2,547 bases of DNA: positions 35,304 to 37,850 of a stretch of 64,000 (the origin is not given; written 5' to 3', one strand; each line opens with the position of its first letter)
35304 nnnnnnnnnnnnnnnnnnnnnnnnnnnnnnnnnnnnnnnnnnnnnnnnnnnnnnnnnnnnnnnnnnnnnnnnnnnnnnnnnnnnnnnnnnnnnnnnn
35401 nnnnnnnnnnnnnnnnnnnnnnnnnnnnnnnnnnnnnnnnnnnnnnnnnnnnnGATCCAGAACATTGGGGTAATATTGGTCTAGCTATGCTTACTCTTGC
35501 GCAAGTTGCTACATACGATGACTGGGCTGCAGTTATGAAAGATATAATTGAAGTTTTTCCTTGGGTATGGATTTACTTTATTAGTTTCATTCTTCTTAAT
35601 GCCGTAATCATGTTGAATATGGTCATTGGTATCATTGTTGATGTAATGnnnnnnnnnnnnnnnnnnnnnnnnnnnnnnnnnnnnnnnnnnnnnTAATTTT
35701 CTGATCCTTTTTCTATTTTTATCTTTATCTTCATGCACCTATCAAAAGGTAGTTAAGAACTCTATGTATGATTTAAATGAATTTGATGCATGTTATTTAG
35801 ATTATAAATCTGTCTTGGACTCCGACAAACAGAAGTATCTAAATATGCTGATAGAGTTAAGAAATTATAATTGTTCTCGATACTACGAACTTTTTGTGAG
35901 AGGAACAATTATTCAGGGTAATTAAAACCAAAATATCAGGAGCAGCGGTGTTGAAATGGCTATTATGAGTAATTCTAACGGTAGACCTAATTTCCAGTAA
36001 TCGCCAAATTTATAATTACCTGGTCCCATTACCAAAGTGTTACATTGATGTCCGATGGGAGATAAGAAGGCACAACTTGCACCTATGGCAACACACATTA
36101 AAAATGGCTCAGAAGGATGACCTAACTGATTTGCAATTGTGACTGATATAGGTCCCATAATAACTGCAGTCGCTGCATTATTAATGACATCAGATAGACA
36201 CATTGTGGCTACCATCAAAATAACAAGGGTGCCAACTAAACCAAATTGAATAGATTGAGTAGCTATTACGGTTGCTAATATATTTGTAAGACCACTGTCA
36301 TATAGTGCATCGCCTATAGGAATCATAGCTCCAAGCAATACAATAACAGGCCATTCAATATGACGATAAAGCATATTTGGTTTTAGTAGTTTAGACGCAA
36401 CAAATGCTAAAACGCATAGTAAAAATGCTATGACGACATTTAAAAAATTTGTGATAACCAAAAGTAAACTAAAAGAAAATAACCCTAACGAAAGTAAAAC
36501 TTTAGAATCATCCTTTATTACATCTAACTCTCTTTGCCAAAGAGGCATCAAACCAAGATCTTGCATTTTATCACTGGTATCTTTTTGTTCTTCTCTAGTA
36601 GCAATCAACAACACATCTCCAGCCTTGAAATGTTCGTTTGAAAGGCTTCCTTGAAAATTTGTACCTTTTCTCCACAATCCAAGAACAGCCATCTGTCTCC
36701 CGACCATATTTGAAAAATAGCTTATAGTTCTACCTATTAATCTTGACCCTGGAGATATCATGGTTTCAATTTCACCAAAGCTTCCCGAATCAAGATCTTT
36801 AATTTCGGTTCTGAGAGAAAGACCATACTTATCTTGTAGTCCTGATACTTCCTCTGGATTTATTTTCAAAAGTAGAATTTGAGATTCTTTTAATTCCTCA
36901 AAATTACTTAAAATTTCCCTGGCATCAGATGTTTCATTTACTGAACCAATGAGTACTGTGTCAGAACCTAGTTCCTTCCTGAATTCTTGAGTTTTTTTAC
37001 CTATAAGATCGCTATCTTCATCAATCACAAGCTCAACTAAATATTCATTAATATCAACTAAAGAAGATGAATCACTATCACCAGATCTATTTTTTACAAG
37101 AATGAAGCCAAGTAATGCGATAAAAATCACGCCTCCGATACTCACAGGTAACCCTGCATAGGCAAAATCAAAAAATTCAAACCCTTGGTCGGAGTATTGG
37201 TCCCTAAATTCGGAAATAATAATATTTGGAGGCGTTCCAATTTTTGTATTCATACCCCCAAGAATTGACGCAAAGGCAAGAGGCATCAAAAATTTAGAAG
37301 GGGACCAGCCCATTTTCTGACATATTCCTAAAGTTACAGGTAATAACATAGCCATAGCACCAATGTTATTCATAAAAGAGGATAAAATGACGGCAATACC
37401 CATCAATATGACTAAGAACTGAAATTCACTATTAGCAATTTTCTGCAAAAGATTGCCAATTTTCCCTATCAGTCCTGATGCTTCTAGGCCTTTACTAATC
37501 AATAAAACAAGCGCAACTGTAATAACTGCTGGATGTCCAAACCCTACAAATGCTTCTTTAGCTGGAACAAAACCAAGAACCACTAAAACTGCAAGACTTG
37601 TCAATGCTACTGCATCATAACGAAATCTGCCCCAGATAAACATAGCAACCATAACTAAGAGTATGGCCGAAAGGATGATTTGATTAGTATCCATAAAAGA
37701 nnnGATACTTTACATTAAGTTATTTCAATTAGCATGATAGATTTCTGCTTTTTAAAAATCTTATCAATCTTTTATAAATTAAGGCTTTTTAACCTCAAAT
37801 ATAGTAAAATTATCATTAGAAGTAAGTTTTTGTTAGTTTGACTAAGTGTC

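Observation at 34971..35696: Natural BacNaV-family channel with a T-Y-D-D-W selectivity filter resembling engineered Ca2+-selective channels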

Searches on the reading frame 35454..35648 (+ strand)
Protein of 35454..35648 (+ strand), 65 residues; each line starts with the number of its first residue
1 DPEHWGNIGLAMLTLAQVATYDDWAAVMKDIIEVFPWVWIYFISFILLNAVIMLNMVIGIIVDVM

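Call 48: search_solved_structures(query=window:35454-35648:+, max_evalue=0.01, show_alignments=0)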
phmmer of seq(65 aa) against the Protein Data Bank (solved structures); distinct sequences matched with E-value up to 0.01: 102 (the best 60 are shown).
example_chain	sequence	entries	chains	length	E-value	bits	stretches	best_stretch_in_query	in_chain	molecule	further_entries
6kzp_A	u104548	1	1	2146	1.5e-15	60.4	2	6-62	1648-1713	Voltage-dependent T-type calcium channel subunit alpha-1G,Voltage-dependent T-type calcium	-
6kzo_A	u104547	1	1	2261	1.9e-15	60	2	6-62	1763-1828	Voltage-dependent T-type calcium channel subunit alpha-1G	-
7pg8_C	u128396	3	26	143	2.7e-15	59.6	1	2-65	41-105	Ion transport protein,Voltage-gated sodium channel | Ion transport protein,Voltage-gated sodium channel subunit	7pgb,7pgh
4lto_A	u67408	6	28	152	3.1e-15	59.4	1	2-65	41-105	Ion transport protein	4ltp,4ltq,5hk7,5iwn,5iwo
4ltr_A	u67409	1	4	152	3.1e-15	59.4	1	2-65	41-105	Ion transport protein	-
5hj8_A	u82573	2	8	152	3.1e-15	59.4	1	2-65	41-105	Ion transport protein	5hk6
5hkd_A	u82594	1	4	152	3.1e-15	59.4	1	2-65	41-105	Ion transport protein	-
6vwx_A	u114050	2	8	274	8.8e-15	57.9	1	2-63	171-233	BH1501 protein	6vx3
6vxo_A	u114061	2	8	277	8.9e-15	57.9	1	2-63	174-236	NaChBac-Nav1.7VSDII chimera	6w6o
4dxw_A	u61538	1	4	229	1.3e-14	57.3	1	1-64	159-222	Ion transport protein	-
7wli_A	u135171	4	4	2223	2e-14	56.8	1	5-63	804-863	Voltage-dependent T-type calcium channel subunit alpha-1I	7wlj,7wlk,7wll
9ayg_A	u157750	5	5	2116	3e-13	53.1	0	5-63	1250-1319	Voltage-dependent T-type calcium channel subunit alpha-1H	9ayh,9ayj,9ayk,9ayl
6juh_A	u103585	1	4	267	1.5e-12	50.9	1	2-65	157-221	Ion transport protein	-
6keb_A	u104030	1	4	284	1.7e-12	50.7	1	2-65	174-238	Ion transport protein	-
5klb_A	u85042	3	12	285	1.7e-12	50.7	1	2-65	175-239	Ion transport protein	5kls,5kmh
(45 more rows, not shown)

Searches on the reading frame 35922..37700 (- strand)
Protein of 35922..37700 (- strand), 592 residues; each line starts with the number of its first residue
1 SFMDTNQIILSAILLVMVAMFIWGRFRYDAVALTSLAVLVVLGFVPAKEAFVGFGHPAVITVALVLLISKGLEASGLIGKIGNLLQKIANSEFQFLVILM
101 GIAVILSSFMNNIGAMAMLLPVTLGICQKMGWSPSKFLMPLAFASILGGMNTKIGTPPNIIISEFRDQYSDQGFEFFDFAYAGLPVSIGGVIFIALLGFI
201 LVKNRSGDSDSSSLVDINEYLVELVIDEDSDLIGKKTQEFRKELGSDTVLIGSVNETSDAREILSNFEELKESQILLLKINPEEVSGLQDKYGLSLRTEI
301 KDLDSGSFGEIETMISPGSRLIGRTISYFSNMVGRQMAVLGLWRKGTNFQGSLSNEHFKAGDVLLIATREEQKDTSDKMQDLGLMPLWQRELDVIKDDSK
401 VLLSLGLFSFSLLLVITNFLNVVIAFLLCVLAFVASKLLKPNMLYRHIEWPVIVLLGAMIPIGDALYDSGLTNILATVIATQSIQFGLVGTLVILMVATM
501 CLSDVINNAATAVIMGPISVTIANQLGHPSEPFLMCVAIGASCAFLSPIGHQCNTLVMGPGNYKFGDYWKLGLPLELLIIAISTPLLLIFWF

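Call 32: search_protein_families(library=pfam, proteins=[window:35922-37700:-], max_evalue=0.001)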
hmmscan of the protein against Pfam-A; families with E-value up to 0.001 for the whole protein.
window:35922-37700:- (592 aa): 3 families
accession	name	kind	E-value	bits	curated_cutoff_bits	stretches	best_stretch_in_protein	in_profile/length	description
PF03600.22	CitMHS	-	4.7e-77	259.8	31.9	2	19-527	2-322/336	Citrate transporter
PF00939.25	Na_sulph_symp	-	1.8e-23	83.7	27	2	402-591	277-466/472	Sodium:sulfate symporter transmembrane region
PF02080.26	TrkA_C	-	1.4e-07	31.7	27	0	221-289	1-67/71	TrkA-C domain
